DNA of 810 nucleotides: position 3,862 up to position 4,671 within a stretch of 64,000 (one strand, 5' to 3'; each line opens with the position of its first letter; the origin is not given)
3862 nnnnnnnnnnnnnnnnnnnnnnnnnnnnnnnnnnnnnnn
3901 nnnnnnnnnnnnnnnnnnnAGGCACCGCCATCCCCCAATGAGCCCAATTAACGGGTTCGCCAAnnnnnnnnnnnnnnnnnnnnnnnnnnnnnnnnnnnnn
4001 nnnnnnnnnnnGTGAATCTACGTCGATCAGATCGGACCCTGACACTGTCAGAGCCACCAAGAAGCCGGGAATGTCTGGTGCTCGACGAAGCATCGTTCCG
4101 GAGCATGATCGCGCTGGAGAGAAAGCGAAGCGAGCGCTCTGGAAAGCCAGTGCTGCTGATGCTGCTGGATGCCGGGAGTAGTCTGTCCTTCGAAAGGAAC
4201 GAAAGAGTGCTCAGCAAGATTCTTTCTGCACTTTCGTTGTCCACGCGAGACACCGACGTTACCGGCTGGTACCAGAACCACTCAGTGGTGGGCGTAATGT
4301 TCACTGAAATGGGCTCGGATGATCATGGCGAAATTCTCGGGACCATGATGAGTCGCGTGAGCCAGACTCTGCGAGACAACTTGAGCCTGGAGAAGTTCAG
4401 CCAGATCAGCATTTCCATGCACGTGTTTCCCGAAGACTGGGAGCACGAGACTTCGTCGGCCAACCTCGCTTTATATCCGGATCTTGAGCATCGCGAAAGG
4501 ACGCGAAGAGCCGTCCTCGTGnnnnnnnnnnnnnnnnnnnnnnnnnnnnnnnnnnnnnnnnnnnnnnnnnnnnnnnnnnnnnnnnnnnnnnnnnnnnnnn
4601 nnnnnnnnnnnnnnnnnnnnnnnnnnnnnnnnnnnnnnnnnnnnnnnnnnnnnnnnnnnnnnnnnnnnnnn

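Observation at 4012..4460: Priming phosphoglycosyl transferase fused to a degenerate GGDEF-like domain that keeps the RxxD (I-site) motif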

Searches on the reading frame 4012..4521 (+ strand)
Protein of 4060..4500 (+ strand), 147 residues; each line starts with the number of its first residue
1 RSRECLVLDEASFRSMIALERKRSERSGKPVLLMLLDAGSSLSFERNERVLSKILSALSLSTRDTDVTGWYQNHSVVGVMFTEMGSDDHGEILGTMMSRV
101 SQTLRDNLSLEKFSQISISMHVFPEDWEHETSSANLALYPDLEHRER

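Call 3: search_protein_families(library=pfam, proteins=[window:4060-4500:+], max_evalue=10)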
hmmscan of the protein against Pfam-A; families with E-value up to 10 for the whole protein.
window:4060-4500:+ (147 aa): 0 families

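Call 4: search_protein_families(library=ncbifam, proteins=[window:4060-4500:+], max_evalue=10)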
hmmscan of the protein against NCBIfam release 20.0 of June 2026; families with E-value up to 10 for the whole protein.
window:4060-4500:+ (147 aa): 0 families

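Call 5: find_homologous_proteins(query=window:4060-4500:+, max_evalue=0.001)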
Query window:4060-4500:+ (147 aa): 110 proteins with E <= 0.001 among 194 candidates.
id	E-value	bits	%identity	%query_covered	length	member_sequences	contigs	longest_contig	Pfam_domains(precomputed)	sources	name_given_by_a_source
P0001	9.2e-60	219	76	92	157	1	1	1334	-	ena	-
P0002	1.6e-54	202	79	85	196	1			-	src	-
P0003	4.8e-54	200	66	96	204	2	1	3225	-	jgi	jgi:hypothetical protein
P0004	7.5e-53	196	65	96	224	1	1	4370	PF02397.23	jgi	jgi:hypothetical protein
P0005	2.6e-50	188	67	90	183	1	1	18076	PF02397.23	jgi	jgi:hypothetical protein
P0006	6.9e-50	187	63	97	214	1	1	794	-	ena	-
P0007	2.0e-48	182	61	95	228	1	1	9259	PF02397.23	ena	-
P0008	7.9e-48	180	62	95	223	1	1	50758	-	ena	-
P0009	2.8e-47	178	61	95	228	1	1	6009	-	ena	-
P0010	1.1e-46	176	61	95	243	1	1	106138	-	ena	-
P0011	1.3e-46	176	60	95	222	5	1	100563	-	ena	-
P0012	1.8e-46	176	61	95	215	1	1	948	PF02397.23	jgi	jgi:hypothetical protein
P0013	5.7e-46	174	63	86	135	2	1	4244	-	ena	-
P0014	6.9e-46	174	59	95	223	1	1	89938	-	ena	-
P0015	8.6e-46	173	62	93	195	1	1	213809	-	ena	-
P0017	1.3e-44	170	58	95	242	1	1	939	PF02397.23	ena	-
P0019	4.4e-44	168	58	95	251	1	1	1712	PF02397.23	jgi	-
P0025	5.1e-43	164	58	95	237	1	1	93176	PF02397.23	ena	-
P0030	1.5e-41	160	57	96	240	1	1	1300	PF02397.23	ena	-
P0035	2.8e-40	156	58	94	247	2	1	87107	PF02397.23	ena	-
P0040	2.5e-37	146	52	95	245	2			PF02397.23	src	-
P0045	9.4e-36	141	51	96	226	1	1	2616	PF02397.23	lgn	-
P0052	6.7e-34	135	54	82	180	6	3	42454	-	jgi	jgi:hypothetical protein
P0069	6.9e-32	128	46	95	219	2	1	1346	PF02397.23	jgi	jgi:hypothetical protein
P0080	2.1e-29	120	53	88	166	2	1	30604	-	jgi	jgi:hypothetical protein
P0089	6.4e-27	112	43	92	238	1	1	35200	PF02397.23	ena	-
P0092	2.0e-26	111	57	62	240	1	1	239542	PF02397.23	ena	-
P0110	2.8e-10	58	67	33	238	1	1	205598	PF02397.23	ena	-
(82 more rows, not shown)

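Call 11: search_solved_structures(query=A2, max_evalue=10, show_alignments=3)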
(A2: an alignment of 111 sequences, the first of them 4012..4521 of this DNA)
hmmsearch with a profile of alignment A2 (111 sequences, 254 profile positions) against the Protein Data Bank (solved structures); distinct sequences matched with E-value up to 10: 1.
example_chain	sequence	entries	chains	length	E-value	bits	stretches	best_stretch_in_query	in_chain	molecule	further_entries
5euh_A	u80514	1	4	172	0.89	12.5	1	62-87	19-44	Putative GGDEF domain membrane protein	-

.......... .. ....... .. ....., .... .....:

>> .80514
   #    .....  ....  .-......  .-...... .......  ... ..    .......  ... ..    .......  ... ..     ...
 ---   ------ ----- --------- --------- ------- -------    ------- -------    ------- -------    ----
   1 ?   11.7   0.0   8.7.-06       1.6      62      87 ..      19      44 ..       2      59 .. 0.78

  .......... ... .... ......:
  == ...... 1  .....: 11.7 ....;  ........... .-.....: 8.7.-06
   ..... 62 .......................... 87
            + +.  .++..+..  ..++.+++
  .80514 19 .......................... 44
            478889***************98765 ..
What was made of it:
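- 4117..4140 (+): Arginine-rich alpha0 motif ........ (residues 36-43). R39 aligns with PleD R313, the I-site residue contributed by the neighbouring GGDEF domain. The only PDB profile hit (GcbC, 5euh) aligns here (call 11).
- The only PDB profile hit is the GGDEF domain of GcbC (call 11). The PDB profile hit has E 0.89 (call 11).
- Tried and rejected: A single marginal hit (GcbC GGDEF, E 0.89), covering beta1 only (call 11).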

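Call 17: predict_structure(alignment_id=A2)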
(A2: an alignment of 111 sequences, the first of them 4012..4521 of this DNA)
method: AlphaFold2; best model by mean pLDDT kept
length: 170 residues; sequences in the alignment: 111
mean_pLDDT: 70.9   pTM: 0.63
mean pLDDT of the five models: 70.9, 70.6, 70.1, 65.3, 64.6
residues with pLDDT >= 90: 3; 70-90: 105; 50-70: 20; < 50: 42
segments of 3 or more residues with pLDDT < 50: 1-3, 7-20, 144-156, 158-166, 168-170
pLDDT, mean of each block of 10 residues (from residue 1): 46 39 83 89 88 79 80 74 75 81 73 85 88 87 47 45 47
secondary structure, 60 per line:
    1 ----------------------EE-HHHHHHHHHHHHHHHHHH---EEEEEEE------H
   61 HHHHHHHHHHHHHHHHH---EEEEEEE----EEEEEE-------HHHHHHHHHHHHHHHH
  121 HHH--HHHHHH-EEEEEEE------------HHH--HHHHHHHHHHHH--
elements in order: H26-43 E47-53 H60-77 E81-87 E92-97 H105-123 H126-131 E133-139 H157-168
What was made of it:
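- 4081..4431 (+): Core of the degenerate GGDEF-like domain, residues 24-140: alpha0, beta1, alpha1, beta2, beta3, alpha2, beta4. AlphaFold2 core pLDDT 73-89 (call 17).
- On GGDEF domain (Pfam PF00990, diguanylate-cyclase fold): AlphaFold2 model (call 17).
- The AlphaFold2 model has core pLDDT 73-89 (call 17).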

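Call 19: fold_search(model_id=the predicted structure, library=pdb)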
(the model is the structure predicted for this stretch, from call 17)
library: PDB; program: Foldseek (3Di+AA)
matches with E <= 10: 1427; with E <= 0.001: 14
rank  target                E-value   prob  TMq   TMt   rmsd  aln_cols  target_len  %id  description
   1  6khu                  1.1e-05  1.00  0.56  0.71   2.6       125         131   18  The crystal structure of a DGC protein from Thermotoga maritima (released 2020-07-22)
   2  4rnh                  9.2e-05  1.00  0.51  0.23   4.5       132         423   19  PaMorA tandem diguanylate cyclase - phosphodiesterase, c-di-GMP complex (released 2014-11-19)
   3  3ezu                  1.1e-04  1.00  0.46  0.25   4.7       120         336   20  Crystal structure of multidomain protein of unknown function with GGDEF-domain (NP_951600.1) from GEOBACTER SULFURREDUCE (released 2008-11-18)
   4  6zxm_A                1.5e-04  1.00  0.47  0.30   9.0       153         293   17  Diguanylate cyclase DgcR in complex with c-di-GMP (released 2021-03-31)
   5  4rnf                  1.9e-04  1.00  0.44  0.20   4.9       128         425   20  PaMorA tandem diguanylate cyclase - mutant phosphodiesterase, apo form (released 2014-11-19)
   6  4zvh_A                2.0e-04  1.00  0.46  0.48   3.8       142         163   14  Crystal structure of GGDEF domain of the E. coli DosC - form IV (released 2015-11-11)
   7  7e6g_B                2.3e-04  1.00  0.47  0.32   4.2       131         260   18  Crystal structure of diguanylate cyclase SiaD in complex with its activator SiaC from Pseudomonas aeruginosa (released 2021-09-22)
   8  7e6g_A                2.3e-04  1.00  0.46  0.31   4.5       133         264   20  Crystal structure of diguanylate cyclase SiaD in complex with its activator SiaC from Pseudomonas aeruginosa (released 2021-09-22)
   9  5euh_D                2.9e-04  1.00  0.44  0.51   4.6       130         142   19  Crystal structure of the c-di-GMP-bound GGDEF domain of P. fluorescens GcbC (released 2015-12-30)
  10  4zvg_B                3.8e-04  1.00  0.45  0.46   4.1       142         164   14  Crystal structure of GGDEF domain of the E. coli DosC - form III (released 2015-11-11)
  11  5m3c_A                5.6e-04  1.00  0.51  0.23   3.6       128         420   13  Structure of the hybrid domain (GGDEF-EAL) of PA0575 from Pseudomonas aeruginosa PAO1 at 2.8 Ang. with GTP and Ca2+ bo (released 2017-12-20)
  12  7a7e_B                6.8e-04  1.00  0.49  0.48   6.0       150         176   14  Structure of a delta-N mutant - E232start - of PA1120 (TpbB or YfiN) from Pseudomonas aeruginosa (PAO1) comprising onl (released 2021-07-07)
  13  6et7_B                6.8e-04  1.00  0.51  0.16   6.9       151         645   20  Activated heterodimer of the bacteriophytochrome regulated diguanylyl cyclase variant - S505V A526V - from Idiomarina  (released 2018-06-13)
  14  4zvf                  9.4e-04  1.00  0.46  0.47   5.4       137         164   15  Crystal structure of GGDEF domain of the E. coli DosC - form II (GTP-alpha-S-bound) (released 2015-11-11)
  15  5llw_B                1.5e-03  1.00  0.48  0.14   4.3       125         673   18  Bacteriophytochrome activated diguanylyl cyclase from Idiomarina species A28L (released 2017-03-15)
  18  5euh_C                3.4e-03  1.00  0.49  0.58   3.5       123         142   17  Crystal structure of the c-di-GMP-bound GGDEF domain of P. fluorescens GcbC (released 2015-12-30)
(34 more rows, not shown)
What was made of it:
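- On GGDEF domain (Pfam PF00990, diguanylate-cyclase fold): The Foldseek top 22 PDB hits are all GGDEF; best is 6khu at E 1.1e-5, TM 0.56/0.71, rmsd 2.6 A over 125 columns (call 19).
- Closest known: PelD of the Pseudomonas aeruginosa Pel system. Same: PelD structures are among the Foldseek matches (call 19).
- Checked: The 22 best Foldseek matches of the model are all GGDEF domains (call 19).
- The 22 best Foldseek PDB matches are all GGDEF domains, best E 1.1e-5, and PelD is also matched (call 19). The domain is very divergent from characterised receptors, with 11-20% identity to PDB GGDEF domains (call 19). Generic ferredoxin-like folds appear lower in the Foldseek list (call 19).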

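Call 21: search_protein_families(library=pfam, alignment_id=A2, max_evalue=10)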
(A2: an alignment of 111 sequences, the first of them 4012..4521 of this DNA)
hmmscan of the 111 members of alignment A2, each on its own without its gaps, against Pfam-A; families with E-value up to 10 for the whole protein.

A. member 1, window:4012-4521:+ (170 aa): 0 families

B. families by the number of members that match (of 111 scanned): 20 families
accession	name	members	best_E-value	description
PF00990.26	GGDEF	21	0.0032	Diguanylate cyclase, GGDEF domain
PF02397.22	Bac_transf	18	1.3e-19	Bacterial sugar transferase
PF23170.1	bHLH_PER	5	0.03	Period circadian protein homolog bHLH-like domain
PF02983.19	Pro_Al_protease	5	0.076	Alpha-lytic protease prodomain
PF12295.13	Symplekin_C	4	0.0061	Symplekin tight junction protein C terminal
PF20662.3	COG4_C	4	0.011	Conserved oligomeric Golgi complex subunit 4, C-terminal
PF06857.16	ACP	2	0.021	Malonate decarboxylase delta subunit (MdcD)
PF03332.19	PMM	2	0.091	Eukaryotic phosphomannomutase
PF00971.23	EIAV_GP90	2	0.095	EIAV coat protein, gp90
PF21125.3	MPN_2A_DUB_like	2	0.11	BRCA1-A complex subunit Abraxas 1 MPN domain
PF16039.10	DUF4791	1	0.038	Domain of unknown function (DUF4791)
PF25280.1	POTRA2_Toc75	1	0.041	Toc75-like, second POTRA domain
PF19425.4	Csd3_N2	1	0.059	Csd3 second domain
PF13347.12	MFS_2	1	0.099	MFS/sugar transport protein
PF22836.1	TEX13B_C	1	0.17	Testis-expressed protein 13B, C-terminal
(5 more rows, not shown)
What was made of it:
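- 4081..4431 (+): PF00990 is the top sub-threshold family, in 21 of 111 relatives (call 21).
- PF00990 is the most frequent non-PGT Pfam family, in 21 of 111 relatives, best E 0.0032 (call 21).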

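Call 40: search_protein_representatives(alignment_id=A3)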
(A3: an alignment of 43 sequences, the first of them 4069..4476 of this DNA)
Query: 43 sequences, 173 profile positions. Proteins with E-value up to 0.001 (for the whole library): 2419; up to 1e-10: 1560; up to 1e-30: 252. The best 150 are listed.
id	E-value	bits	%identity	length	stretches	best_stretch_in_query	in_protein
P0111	3.1e-93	326.3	-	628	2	18-168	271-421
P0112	4.1e-75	267.3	-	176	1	1-172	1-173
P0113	3.4e-70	251.3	-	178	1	7-172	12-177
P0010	7.1e-68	243.8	-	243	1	1-171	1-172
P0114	1.8e-67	242.4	-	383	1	2-172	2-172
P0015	1.6e-66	239.4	-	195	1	17-168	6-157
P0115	1.1e-64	233.4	-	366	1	1-171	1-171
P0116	1.2e-64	233.2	-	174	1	2-172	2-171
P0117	1.5e-62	226.4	-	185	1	1-171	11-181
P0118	2.7e-62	225.6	-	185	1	2-171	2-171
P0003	2.0e-61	222.8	-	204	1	22-171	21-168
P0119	4.0e-60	218.5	-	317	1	1-151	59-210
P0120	4.0e-58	212.0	-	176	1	2-166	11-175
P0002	9.4e-58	210.8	-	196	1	14-144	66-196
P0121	3.5e-57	208.9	-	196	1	13-171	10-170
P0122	1.4e-56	207.0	-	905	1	15-169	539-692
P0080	2.9e-51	189.7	-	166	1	16-157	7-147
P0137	1.0e-49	184.6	-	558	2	18-160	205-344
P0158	5.2e-45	169.3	-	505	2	24-164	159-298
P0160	1.0e-44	168.3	-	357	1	19-167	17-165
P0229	2.2e-36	141.3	-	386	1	23-167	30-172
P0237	9.7e-36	139.1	-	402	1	22-169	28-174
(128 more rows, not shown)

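Call 41: search_protein_families(library=pfam, proteins=[P0111, P0122, P0137, P0158, P0114, P0115, P0160, P0229, P0237, P0119], max_evalue=0.01)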
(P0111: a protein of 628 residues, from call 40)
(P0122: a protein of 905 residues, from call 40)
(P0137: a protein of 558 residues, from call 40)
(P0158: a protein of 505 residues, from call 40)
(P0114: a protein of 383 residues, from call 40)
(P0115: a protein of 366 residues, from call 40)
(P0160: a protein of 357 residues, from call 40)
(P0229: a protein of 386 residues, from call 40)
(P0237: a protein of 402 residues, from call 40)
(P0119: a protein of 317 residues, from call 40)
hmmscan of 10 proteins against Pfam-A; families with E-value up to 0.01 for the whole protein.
P0111 (628 aa): 1 family
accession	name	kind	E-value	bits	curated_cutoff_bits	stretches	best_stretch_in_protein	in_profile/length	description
PF02397.22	Bac_transf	-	2.8e-64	216.4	27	1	425-622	1-178/179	Bacterial sugar transferase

P0122 (905 aa): 4 families
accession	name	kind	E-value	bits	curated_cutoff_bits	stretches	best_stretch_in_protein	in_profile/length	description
PF02397.22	Bac_transf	-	1e-66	224.3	27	1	700-899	1-178/179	Bacterial sugar transferase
PF00696.33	AA_kinase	-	5.4e-54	183.8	24.9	1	42-327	3-234/234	Amino acid kinase family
PF22468.2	ACT_9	-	7.9e-13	48.4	27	1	439-499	1-61/61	ACT domain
PF13840.12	ACT_7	-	0.004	17.4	27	0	386-416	36-65/65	ACT domain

P0137 (558 aa): 1 family
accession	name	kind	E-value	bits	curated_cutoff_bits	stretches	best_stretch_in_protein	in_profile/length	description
PF02397.22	Bac_transf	-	7.8e-65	218.2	27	1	354-552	1-178/179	Bacterial sugar transferase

P0158 (505 aa): 1 family
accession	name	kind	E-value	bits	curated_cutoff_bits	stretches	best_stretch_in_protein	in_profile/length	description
PF02397.22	Bac_transf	-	1.9e-65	220.2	27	1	308-499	1-178/179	Bacterial sugar transferase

P0114 (383 aa): 1 family
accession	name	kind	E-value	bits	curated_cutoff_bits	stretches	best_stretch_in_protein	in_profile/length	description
PF02397.22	Bac_transf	-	2.3e-66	223.2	27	1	177-377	1-178/179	Bacterial sugar transferase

P0115 (366 aa): 1 family
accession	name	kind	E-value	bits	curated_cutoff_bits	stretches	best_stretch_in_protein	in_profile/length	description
PF02397.22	Bac_transf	-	2.3e-40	138.4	27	1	177-307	1-108/179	Bacterial sugar transferase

P0160 (357 aa): 1 family
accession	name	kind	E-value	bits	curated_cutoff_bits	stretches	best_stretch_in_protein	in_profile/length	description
PF02397.22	Bac_transf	-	1.3e-16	61.1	27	1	175-238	1-64/179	Bacterial sugar transferase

P0229 (386 aa): 1 family
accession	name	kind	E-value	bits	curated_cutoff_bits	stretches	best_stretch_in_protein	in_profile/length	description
PF02397.22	Bac_transf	-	3.2e-66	222.7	27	1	180-380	1-178/179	Bacterial sugar transferase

P0237 (402 aa): 1 family
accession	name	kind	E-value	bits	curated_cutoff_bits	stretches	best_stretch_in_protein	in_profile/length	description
PF02397.22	Bac_transf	-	4.3e-17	62.7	27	1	182-257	1-65/179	Bacterial sugar transferase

P0119 (317 aa): 1 family
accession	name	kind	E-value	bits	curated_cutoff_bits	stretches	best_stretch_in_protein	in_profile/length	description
PF02397.22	Bac_transf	-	9.4e-20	71.3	27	1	218-314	1-74/179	Bacterial sugar transferase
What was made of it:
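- All 10 fused family members scanned against Pfam are fused to PF02397 PGTs (calls 40, 41).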

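Call 42: find_related_loci(query=A3, collection=genome_contigs, flank=6000)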
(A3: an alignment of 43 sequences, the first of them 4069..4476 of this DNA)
Query A3 (136 aa) in genome_contigs; peptide patterns used: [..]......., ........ (x = any residue, [..] = any of these).
274 stretches matched a pattern; 247 encode a relative of the query (tblastn E <= 1e-3); the best 80 are kept; 80 distinct loci.
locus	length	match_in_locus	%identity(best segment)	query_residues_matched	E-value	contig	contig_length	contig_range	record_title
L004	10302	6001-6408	79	1-136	2e-70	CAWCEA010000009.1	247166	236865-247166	MAG: uncultured Acidobacteriaceae bacterium isolate MFD05502.bin.1.14 genome assembly, contig: contig_64824, whole genom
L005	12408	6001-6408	76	1-136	5e-69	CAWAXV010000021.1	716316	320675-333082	MAG: uncultured Acidobacteriaceae bacterium isolate MFD05841.bin.3.285 genome assembly, contig: contig_3180, whole genom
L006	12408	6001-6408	80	1-136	2e-65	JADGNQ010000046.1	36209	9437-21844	MAG: Candidatus Sulfotelmatobacter sp. isolate Chersky.8_4 contig-100_68, whole genome shotgun sequence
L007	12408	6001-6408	74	1-136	2e-65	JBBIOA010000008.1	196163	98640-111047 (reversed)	MAG: Terriglobales bacterium isolate EPS170215_bin_269 NODE_26_length_196163_cov_15.890045, whole genome shotgun sequenc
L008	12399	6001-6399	73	4-136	4e-62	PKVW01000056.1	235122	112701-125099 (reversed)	MAG: Acidobacteriaceae bacterium isolate palsa_292 73.20120500_P33.13_contig_23, whole genome shotgun sequence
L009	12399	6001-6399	71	4-136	6e-61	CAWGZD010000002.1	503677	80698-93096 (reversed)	MAG: uncultured Acidobacteriaceae bacterium isolate MFD01716.bin.1.177 genome assembly, contig: contig_17858, whole geno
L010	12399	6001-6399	72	4-136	3e-61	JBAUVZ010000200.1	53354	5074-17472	MAG: Candidatus Sulfotelmatobacter sp. isolate MFD09220_ilm_asm_bin28 k127_166073, whole genome shotgun sequence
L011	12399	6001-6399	71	4-136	2e-60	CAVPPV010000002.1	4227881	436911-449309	MAG: uncultured Acidobacteriaceae bacterium isolate MFD00008.bin.1.117 genome assembly, contig: contig_4297, whole genom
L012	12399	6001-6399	69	4-136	2e-60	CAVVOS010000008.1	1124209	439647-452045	MAG: uncultured Acidobacteriaceae bacterium isolate MFD02138.bin.1.23 genome assembly, contig: contig_2244, whole genome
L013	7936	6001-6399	68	4-136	1e-59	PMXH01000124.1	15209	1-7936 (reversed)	MAG: Acidobacteriaceae bacterium isolate bog_174 73.20110700_S3M.98_contig_29268, whole genome shotgun sequence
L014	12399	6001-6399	68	4-136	1e-58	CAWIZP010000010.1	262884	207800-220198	MAG: uncultured Acidobacteriota bacterium isolate MFD06092.bin.1.248 genome assembly, contig: contig_7331, whole genome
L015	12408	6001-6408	65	1-136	1e-58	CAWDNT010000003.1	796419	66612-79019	MAG: uncultured Acidobacteriaceae bacterium isolate MFD03399.bin.1.51 genome assembly, contig: contig_20917, whole genom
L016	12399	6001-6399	68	4-136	1e-58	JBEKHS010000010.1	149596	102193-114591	MAG: Candidatus Sulfotelmatobacter sp. isolate SPRUCE 282 SPRUCE_282_10, whole genome shotgun sequence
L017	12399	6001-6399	68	4-136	2e-58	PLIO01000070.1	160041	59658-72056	MAG: Acidobacteriaceae bacterium isolate palsa_199 73.20110800_P3S.9_contig_227, whole genome shotgun sequence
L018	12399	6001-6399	67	4-136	3e-58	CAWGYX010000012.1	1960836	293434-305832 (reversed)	MAG: uncultured Acidobacteriota bacterium isolate MFD02248.bin.1.193 genome assembly, contig: contig_5074, whole genome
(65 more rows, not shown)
